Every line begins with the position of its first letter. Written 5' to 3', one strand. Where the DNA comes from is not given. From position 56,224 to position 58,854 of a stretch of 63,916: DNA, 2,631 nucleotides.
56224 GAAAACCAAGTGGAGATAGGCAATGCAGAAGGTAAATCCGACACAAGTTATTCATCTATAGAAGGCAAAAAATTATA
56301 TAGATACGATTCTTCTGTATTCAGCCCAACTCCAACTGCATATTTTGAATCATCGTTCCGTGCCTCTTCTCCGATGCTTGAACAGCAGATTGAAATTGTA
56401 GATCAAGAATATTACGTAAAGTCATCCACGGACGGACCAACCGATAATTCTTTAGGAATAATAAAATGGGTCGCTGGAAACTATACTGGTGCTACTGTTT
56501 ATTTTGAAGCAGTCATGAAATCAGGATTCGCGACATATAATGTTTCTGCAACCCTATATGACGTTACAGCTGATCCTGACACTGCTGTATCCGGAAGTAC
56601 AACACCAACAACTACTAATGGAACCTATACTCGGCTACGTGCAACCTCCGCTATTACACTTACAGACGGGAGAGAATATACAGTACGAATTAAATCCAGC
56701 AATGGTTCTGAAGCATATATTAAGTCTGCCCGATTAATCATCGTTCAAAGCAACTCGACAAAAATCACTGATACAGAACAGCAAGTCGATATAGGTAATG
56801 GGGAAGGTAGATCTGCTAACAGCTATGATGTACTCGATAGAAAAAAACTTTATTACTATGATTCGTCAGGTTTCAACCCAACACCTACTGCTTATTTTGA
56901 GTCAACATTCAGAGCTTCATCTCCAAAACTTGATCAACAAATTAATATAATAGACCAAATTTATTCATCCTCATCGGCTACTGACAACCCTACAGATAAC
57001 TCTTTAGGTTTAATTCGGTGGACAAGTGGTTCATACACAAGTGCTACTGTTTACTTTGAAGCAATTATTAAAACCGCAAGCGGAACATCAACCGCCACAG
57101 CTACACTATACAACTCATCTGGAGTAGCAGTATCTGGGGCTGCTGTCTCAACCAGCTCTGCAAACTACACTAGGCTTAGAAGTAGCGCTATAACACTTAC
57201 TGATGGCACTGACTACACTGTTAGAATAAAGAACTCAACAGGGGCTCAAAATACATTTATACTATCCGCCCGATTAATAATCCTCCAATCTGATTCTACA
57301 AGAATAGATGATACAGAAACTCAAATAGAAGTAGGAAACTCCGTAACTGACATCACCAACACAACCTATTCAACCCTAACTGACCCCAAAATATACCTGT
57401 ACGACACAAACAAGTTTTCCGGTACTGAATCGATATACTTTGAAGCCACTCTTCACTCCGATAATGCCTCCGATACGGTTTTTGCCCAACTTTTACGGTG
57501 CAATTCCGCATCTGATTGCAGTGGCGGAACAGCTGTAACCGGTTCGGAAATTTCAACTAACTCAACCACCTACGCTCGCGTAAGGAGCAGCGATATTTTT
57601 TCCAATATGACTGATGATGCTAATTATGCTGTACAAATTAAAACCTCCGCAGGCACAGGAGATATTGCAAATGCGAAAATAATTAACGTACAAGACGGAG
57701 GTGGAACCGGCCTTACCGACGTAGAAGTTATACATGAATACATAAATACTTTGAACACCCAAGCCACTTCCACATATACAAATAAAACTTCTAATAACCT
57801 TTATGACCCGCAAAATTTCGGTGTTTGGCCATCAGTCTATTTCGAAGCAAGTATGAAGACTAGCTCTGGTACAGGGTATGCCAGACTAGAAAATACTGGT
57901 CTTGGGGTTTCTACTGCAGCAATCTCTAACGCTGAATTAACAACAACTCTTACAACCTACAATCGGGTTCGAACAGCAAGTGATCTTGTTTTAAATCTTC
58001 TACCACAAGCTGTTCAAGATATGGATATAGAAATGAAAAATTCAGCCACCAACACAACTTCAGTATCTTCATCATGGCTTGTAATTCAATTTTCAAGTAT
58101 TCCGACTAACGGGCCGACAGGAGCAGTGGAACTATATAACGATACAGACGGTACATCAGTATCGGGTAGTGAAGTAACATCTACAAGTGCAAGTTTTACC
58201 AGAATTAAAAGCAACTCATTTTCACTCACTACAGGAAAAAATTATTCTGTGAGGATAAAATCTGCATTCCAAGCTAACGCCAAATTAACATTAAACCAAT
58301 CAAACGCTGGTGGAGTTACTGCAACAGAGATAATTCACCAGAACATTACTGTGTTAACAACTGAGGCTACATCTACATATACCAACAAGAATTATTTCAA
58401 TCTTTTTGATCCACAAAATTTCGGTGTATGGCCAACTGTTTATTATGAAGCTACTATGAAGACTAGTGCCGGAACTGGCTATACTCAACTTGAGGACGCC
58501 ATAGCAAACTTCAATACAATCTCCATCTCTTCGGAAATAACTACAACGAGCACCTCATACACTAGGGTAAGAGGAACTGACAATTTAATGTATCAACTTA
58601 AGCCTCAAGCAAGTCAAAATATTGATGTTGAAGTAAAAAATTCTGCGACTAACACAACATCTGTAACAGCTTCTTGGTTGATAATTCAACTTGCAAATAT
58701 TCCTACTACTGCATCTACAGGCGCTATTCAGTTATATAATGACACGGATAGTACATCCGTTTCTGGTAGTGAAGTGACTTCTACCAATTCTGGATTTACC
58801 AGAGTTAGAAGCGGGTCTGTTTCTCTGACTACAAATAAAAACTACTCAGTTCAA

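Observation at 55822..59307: Recursively nested ('matryoshka') repeat architecture in the giant surface protein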

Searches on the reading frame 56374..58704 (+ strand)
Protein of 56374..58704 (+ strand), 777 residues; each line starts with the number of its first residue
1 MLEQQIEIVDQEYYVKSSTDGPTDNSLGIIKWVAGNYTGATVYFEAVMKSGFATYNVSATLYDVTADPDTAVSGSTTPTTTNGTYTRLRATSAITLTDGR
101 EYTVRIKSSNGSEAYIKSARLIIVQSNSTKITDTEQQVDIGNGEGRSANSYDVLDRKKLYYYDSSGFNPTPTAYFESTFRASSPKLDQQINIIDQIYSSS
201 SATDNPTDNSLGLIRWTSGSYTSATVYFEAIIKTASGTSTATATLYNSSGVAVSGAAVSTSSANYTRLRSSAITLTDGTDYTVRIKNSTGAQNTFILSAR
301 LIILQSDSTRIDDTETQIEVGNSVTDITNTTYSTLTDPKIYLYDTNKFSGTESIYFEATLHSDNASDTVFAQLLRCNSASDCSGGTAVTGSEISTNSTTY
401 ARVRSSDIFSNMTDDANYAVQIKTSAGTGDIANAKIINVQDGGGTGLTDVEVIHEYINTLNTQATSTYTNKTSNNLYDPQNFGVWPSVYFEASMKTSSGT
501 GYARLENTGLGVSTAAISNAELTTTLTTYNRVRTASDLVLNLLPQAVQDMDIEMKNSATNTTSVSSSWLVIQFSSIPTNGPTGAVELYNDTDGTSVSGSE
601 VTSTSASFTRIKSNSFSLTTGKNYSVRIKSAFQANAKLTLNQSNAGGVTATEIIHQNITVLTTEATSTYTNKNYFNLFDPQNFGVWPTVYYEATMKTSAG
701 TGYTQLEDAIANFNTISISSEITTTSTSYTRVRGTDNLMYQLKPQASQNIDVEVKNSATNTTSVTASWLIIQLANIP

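Call 67: predict_structure(alignment_id=A5)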
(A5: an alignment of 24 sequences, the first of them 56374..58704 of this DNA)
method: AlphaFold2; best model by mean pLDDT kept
length: 777 residues; sequences in the alignment: 24
mean_pLDDT: 92.9   pTM: 0.87
mean pLDDT of the five models: 92.9, 92.4, 92.2, 91.1, 91.0
residues with pLDDT >= 90: 635; 70-90: 121; 50-70: 14; < 50: 7
segments of 3 or more residues with pLDDT < 50: 510-513, 712-714
pLDDT, mean of each block of 10 residues (from residue 1): 94 89 93 95 95 87 90 92 87 96 94 90 93 95 90 94 97 98 95 95 96 96 96 93 98 98 95 97 95 95 95 96 95 95 97 98 97 97 95 97 98 97 96 97 95 93 93 86 91 97 83 69 96 86 76 92 96 93 96 98 95 98 97 96 95 93 91 91 91 96 89 62 96 91 80 91 95 88
secondary structure, 60 per line:
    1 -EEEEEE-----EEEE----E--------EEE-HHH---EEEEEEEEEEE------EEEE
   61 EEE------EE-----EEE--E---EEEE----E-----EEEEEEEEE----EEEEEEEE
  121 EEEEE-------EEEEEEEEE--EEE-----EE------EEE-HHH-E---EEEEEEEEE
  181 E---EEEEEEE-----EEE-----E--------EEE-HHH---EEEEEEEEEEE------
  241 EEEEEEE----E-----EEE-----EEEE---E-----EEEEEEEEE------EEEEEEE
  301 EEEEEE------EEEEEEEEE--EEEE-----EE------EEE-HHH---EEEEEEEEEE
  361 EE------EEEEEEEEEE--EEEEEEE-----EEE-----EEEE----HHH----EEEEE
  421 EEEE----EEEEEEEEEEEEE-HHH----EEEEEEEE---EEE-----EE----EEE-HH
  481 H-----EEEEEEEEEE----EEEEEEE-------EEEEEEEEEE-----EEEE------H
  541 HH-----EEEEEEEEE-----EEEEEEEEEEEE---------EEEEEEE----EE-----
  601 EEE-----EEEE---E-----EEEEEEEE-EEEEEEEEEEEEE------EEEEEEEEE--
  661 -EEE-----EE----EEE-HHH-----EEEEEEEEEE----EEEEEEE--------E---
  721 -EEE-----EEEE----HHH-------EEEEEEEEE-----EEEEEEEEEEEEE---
elements in order (helices of 4 or more, strands of 3 or more residues): E2-7 E13-16 E30-32 E40-50 E57-63 E77-79 E86-89 E100-108 E113-125 E133-141 E144-146 E160-162 E172-181 E185-191 E197-199 E214-216 E224-234 E241-247 E258-260 E266-269 E279-287 E294-306 E313-321 E324-327 E341-343 E351-362 E369-378 E381-387 E393-395 E401-404 E416-424 E429-441 E450-457 E461-463 E475-477 E487-496 E501-507 E515-524 E530-533 E548-556 E562-573 E583-589 E601-603 E609-612 E622-629 E631-643 E650-658 E662-664 E676-678 E688-697 E702-708 E722-724 E730-733 E748-756 E762-774

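Call 70: fold_search(model_id=the predicted structure, library=pdb)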
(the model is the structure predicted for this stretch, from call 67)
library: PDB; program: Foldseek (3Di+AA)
matches with E <= 10: 1517; with E <= 0.001: 78
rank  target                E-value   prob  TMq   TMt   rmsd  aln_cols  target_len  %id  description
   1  5x7o_A                1.3e-10  0.99  0.12  0.08  25.4       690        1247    9  Crystal structure of Paenibacillus sp. 598K alpha-1,6-glucosyltransferase (released 2017-07-26)
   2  9h99                  3.3e-07  0.89  0.09  0.07  39.3       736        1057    9  Native structure of the full-length pesticidal protein Cry1Ca18 at pH7, from crystals formed in vivo (released 2025-11-12)
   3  4zch_B                4.7e-07  0.99  0.14  0.22  25.3       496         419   11  Single-chain human APRIL-BAFF-BAFF Heterotrimer (released 2015-05-13)
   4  2e26_A                1.2e-06  0.47  0.09  0.10  28.8       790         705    7  Crystal structure of two repeat fragment of reelin (released 2007-05-22)
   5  9h9a                  1.4e-06  0.41  0.09  0.06  42.0       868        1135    7  native structure of the full-length pesticidal protein Cry8Ba2, from crystals formed in vivo (form 1) (released 2025-12-03)
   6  8w7n                  1.7e-06  0.60  0.09  0.07  39.7       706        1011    7  Crystal structure of the in-cell Cry1Aa purified from Bacillus thuringiensis (released 2024-03-06)
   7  9qxq                  1.9e-06  0.77  0.09  0.07  39.6       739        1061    8  native structure of full-length pesticidal protein Cry1Ca18 at pH9, from crystals formed in vivo (released 2026-02-11)
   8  8iyk_F                2.5e-06  0.25  0.09  0.08  41.9       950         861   10  Tail tip conformation 1 of phage lambda tail (released 2023-10-18)
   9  4xup_D                3.0e-06  0.98  0.11  0.22  25.2       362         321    9  Structure of the N-terminal CBM22-1-CBM22-2 tandem domain from Paenibacillus barcinonensis Xyn10C (released 2015-06-03)
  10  6sh9_B                3.0e-06  0.84  0.09  0.06  21.2       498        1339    9  EngBF DARPin Fusion 4b D12 (released 2019-11-06)
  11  4w8j                  5.2e-06  0.41  0.09  0.07  39.4       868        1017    9  Structure of the full-length insecticidal protein Cry1Ac reveals intriguing details of toxin packaging into in vivo form (released 2014-09-17)
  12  4xup_F                7.1e-06  0.96  0.11  0.21  27.4       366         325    9  Structure of the N-terminal CBM22-1-CBM22-2 tandem domain from Paenibacillus barcinonensis Xyn10C (released 2015-06-03)
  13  4xup_A                8.5e-06  0.96  0.12  0.22  25.0       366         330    8  Structure of the N-terminal CBM22-1-CBM22-2 tandem domain from Paenibacillus barcinonensis Xyn10C (released 2015-06-03)
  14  8h3u_A                1.1e-05  0.75  0.10  0.12  26.4       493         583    8  Inhibitor-bound EP, polyA model (released 2022-11-23)
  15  9lwg_A                1.1e-05  0.85  0.11  0.13  20.5       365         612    8  Zebrafish ovum lysosomal peptide:N-glycanase (released 2025-12-24)
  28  4ind_A                7.4e-05  0.63  0.11  0.19  25.6       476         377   11  The Triple Jelly Roll Fold and Turret Assembly in an Archaeal Virus (released 2013-01-23)
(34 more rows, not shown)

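Call 74: fold_search(model_id=the predicted structure, library=viral)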
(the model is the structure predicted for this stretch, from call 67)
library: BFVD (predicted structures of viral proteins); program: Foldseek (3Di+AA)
matches with E <= 10: 1827; with E <= 0.001: 255
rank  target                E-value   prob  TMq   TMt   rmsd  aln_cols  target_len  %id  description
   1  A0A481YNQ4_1          4.9e-19  1.00  0.16  0.12  35.9      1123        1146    8  Collagen triple helix repeat protein [Pithovirus LCDPAC02]
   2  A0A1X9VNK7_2          4.0e-18  1.00  0.15  0.14  31.6       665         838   13  Uncharacterized protein [Mimivirus AB-566-O17]
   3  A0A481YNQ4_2          4.9e-16  1.00  0.14  0.10  32.6      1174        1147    8  Collagen triple helix repeat protein [Pithovirus LCDPAC02]
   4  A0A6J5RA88            1.1e-13  1.00  0.13  0.24  25.2       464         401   12  Uncharacterized protein [uncultured Caudovirales phage]
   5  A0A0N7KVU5            1.2e-13  1.00  0.16  0.12  24.1       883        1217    9  (no name in the UniProt tables at hand)
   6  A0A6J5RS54            6.3e-13  1.00  0.15  0.09  39.3      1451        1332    7  Dockerin domain-containing protein [uncultured Caudovirales phage]
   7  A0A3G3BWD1            4.0e-12  1.00  0.11  0.08  37.1       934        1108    9  (no name in the UniProt tables at hand)
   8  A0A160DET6            5.8e-12  1.00  0.14  0.16  29.2       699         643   13  Uncharacterized protein [Gordonia phage OneUp]
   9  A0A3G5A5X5            1.6e-11  1.00  0.13  0.23  25.2       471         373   10  Uncharacterized protein [Hyperionvirus sp.]
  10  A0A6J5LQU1            2.3e-11  0.96  0.10  0.09  39.1      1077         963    8  Uncharacterized protein [uncultured Caudovirales phage]
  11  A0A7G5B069            3.1e-11  1.00  0.12  0.12  30.6       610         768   12  (no name in the UniProt tables at hand)
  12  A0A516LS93            9.8e-11  1.00  0.12  0.08  31.1       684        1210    9  (no name in the UniProt tables at hand)
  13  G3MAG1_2              1.1e-10  0.99  0.12  0.09  29.8       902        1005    9  Gp420 [Bacillus phage G]
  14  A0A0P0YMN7            1.2e-10  0.98  0.13  0.11  26.8      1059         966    9  (no name in the UniProt tables at hand)
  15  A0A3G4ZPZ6            8.0e-10  1.00  0.13  0.22  26.3       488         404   10  Uncharacterized protein [Terrestrivirus sp.]
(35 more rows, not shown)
